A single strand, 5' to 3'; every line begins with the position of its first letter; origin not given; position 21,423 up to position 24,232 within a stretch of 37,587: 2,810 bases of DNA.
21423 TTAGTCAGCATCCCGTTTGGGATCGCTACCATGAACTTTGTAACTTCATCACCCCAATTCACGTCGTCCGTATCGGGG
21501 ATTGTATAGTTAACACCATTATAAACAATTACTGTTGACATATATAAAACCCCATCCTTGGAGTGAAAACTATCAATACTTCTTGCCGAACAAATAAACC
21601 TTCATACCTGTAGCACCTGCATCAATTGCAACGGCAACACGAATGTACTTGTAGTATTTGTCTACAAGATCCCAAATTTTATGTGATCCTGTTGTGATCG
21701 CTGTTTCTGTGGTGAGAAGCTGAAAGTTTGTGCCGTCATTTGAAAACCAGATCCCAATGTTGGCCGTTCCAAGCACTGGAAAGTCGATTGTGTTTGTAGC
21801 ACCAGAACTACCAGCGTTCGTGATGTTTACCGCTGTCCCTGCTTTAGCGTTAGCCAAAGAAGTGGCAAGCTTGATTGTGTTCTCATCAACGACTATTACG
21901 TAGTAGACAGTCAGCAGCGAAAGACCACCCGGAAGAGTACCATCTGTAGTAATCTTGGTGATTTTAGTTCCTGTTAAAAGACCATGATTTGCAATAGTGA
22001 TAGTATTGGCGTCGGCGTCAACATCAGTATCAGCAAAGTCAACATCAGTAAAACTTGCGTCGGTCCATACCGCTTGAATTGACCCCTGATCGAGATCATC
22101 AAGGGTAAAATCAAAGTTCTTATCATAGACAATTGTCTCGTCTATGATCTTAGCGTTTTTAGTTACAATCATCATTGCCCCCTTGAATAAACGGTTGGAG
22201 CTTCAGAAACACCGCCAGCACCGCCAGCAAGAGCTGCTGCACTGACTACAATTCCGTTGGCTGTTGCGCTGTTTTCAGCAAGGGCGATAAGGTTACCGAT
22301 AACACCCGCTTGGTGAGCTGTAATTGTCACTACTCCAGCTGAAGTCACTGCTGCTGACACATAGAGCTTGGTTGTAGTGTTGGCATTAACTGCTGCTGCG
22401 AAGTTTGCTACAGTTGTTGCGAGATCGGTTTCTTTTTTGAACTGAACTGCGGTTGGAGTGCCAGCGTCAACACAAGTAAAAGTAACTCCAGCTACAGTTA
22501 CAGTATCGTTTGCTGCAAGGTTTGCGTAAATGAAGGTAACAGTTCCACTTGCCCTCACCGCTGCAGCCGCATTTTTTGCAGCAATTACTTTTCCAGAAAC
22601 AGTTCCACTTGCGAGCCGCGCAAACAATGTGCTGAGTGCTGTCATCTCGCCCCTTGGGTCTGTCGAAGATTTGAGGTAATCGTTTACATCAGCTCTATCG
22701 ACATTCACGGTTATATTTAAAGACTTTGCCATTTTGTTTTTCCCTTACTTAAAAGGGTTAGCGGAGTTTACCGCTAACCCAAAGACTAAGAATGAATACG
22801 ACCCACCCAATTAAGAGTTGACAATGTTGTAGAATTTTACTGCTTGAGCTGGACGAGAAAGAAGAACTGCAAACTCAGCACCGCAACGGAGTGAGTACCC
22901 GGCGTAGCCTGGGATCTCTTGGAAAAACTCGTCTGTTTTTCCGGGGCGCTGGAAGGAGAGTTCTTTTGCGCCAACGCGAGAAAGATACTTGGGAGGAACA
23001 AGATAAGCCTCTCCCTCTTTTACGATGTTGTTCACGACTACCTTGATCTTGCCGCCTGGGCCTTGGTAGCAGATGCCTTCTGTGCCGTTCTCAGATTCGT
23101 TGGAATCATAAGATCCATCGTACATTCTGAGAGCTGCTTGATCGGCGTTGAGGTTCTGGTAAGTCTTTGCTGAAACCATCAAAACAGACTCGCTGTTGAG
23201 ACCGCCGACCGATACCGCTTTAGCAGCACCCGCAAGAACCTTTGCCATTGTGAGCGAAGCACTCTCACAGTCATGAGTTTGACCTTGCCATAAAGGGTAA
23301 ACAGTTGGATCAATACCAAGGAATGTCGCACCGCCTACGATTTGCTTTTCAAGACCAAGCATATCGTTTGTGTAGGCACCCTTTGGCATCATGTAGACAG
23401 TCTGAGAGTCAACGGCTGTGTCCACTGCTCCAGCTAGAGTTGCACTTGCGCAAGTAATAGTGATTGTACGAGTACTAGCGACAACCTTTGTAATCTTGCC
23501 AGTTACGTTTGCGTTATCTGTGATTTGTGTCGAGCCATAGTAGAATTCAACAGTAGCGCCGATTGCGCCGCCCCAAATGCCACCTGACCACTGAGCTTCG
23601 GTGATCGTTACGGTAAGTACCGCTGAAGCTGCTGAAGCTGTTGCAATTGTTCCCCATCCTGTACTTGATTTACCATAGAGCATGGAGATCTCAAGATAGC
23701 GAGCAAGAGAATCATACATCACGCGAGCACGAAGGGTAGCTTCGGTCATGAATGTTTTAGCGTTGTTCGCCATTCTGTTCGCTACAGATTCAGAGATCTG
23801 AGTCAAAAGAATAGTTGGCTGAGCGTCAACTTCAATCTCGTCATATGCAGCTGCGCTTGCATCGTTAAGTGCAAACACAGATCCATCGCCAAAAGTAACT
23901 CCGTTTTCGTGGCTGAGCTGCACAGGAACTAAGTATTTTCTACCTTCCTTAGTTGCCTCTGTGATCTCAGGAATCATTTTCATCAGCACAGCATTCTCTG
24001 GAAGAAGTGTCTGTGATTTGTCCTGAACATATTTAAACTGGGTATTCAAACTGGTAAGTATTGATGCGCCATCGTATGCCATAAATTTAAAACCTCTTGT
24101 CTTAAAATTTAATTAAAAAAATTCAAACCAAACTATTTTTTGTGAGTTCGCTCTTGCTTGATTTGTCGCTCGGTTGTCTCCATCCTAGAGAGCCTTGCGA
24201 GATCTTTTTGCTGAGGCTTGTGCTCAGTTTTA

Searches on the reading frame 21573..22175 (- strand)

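Call 77: search_protein_families(library=phrogs, proteins=[window:21573-22175:-], max_evalue=0.01)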
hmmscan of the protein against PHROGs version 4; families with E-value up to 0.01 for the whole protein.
window:21573-22175:- (200 aa): 4 families
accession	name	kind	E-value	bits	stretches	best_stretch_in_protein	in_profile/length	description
phrog_32294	-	tail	1e-11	43.3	1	37-156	978-1107/2435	baseplate wedge subunit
phrog_38233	-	tail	3.9e-11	42.6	1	40-123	265-344/896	tail fiber protein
phrog_30390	-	unknown function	1.2e-08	34.9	1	36-124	438-529/766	-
phrog_2885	-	tail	3e-08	31.4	1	45-142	1805-1904/4179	baseplate wedge subunit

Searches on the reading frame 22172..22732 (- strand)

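Call 77: search_protein_families(library=phrogs, proteins=[window:22172-22732:-], max_evalue=0.01)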
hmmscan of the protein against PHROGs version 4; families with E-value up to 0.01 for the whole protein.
window:22172-22732:- (186 aa): 2 families
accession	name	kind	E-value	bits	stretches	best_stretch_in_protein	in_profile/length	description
phrog_165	-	tail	6.5e-10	39.1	1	27-181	69-217/493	tail sheath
phrog_28344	-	unknown function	4.9e-08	34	1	53-173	81-191/205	-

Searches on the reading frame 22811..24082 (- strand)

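Call 7: search_protein_families(library=phrogs, proteins=[window:22811-24082:-], max_evalue=0.001)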
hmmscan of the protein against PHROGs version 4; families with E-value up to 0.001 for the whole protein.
window:22811-24082:- (423 aa): 0 families

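Call 76: search_protein_families(library=pfam, proteins=[window:22811-24082:-], max_evalue=0.01)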
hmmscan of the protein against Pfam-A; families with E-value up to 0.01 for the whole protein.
window:22811-24082:- (423 aa): 1 family
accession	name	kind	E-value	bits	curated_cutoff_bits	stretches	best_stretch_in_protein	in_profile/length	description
PF17236.8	SU10_MCP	-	2.2e-06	27.9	24.1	1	236-406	135-285/292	SU10 major capsid protein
